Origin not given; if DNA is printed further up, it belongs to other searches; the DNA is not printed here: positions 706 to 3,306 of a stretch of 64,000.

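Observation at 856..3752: Unusual fusion of a sigma-factor-like HTH with a DUF262 (GmrSD-N/ParB-like) domain and an acidic tail, adjacent to a second ParB-N-like protein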

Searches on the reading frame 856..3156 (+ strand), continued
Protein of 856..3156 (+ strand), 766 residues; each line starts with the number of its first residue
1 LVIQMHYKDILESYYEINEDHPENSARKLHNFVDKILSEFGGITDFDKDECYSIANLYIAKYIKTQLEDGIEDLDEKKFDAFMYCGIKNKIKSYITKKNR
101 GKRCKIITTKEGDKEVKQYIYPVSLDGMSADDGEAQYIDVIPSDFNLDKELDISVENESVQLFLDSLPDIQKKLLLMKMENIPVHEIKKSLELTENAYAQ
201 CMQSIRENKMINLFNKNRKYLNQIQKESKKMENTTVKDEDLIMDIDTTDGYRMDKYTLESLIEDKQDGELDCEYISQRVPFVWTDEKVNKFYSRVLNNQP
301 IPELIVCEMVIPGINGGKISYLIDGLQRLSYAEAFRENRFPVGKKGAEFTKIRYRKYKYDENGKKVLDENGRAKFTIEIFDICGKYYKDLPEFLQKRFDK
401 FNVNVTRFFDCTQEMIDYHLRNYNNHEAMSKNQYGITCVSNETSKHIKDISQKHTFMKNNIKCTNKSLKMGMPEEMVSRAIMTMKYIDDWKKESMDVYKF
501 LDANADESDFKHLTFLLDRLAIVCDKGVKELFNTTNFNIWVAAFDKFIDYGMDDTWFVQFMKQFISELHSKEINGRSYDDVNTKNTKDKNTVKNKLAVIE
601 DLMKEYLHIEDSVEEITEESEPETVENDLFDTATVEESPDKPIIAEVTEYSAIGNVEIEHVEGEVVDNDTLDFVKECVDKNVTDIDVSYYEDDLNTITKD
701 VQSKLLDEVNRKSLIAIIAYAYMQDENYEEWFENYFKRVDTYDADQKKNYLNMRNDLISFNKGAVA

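Call 26: list_cluster_members(proteins=[P0067, P0100, P0028, P0001])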
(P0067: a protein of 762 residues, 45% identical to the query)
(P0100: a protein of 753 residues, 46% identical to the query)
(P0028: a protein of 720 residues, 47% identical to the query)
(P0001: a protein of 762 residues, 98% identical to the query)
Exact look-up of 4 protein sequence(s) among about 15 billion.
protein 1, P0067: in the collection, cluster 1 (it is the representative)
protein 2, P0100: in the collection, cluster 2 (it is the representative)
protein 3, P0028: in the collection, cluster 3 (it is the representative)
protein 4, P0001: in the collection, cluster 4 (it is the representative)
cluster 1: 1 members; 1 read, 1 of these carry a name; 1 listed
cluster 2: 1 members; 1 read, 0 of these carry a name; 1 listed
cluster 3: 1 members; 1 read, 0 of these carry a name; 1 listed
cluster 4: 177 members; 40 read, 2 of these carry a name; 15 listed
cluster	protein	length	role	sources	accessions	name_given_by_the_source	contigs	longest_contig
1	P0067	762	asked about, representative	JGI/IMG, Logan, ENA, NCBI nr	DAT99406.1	hypothetical protein | MAG TPA: ECF RNA polymerase sigma factor-anti-sigma complex, zinc binding motif.6A ...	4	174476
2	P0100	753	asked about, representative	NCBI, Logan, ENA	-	-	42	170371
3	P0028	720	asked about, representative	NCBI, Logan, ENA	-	-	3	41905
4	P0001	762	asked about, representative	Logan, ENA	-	-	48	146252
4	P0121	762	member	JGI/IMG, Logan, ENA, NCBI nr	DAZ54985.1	DNA-directed RNA polymerase specialized sigma24 family protein | MAG TPA: RNA polymerase sigma factor [Caudoviricetes sp.]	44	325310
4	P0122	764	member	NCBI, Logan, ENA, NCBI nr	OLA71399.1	MAG: hypothetical protein BHW52_03100 [Ruminococcus sp. 37_24]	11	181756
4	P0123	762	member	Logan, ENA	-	-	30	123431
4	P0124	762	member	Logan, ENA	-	-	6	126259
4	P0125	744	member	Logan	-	-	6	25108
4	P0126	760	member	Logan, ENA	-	-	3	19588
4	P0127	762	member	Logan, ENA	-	-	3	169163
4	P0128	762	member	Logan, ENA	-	-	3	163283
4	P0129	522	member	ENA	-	-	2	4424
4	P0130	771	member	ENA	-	-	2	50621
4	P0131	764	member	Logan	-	-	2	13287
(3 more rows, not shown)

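Call 66: search_protein_families(library=padloc, proteins=[window:868-3156:+, P0017, P0024], max_evalue=0.01)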
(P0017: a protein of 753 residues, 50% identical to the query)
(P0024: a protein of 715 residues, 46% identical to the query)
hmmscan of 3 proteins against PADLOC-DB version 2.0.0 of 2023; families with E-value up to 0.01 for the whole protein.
window:868-3156:+ (762 aa): 1 family
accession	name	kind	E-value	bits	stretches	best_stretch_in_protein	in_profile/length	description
PDLC01438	Csa3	-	0.0072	14.4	0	151-227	133-208/305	"CAS-I,CAS-II,CAS-III,CAS-IV,CAS-V,CAS-VI; associated_signaling"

P0017 (753 aa): 1 family
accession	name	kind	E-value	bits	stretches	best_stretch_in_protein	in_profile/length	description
PDLC03877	NsnA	-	3.7e-11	40.9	1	206-594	17-383/385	-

P0024 (715 aa): 0 families

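Call 109: search_protein_families(library=ncbifam, proteins=[window:868-3156:+, P0017, P0024], max_evalue=0.01)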
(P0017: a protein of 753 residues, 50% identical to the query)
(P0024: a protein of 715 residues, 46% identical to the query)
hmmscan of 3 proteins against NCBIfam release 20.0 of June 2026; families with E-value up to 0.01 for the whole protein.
window:868-3156:+ (762 aa): 1 family
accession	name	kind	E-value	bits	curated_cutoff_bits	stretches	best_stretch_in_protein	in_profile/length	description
TIGR02937.1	sigma70-ECF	superfamily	2.4e-05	24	42.9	1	23-196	12-152/165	sigma-70 family RNA polymerase sigma factor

P0017 (753 aa): 1 family
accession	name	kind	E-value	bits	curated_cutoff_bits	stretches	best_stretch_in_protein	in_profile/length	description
TIGR00390.1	hslU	equivalog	0.0077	15.2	362.45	1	4-75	372-439/441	ATP-dependent protease ATPase subunit HslU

P0024 (715 aa): 0 families
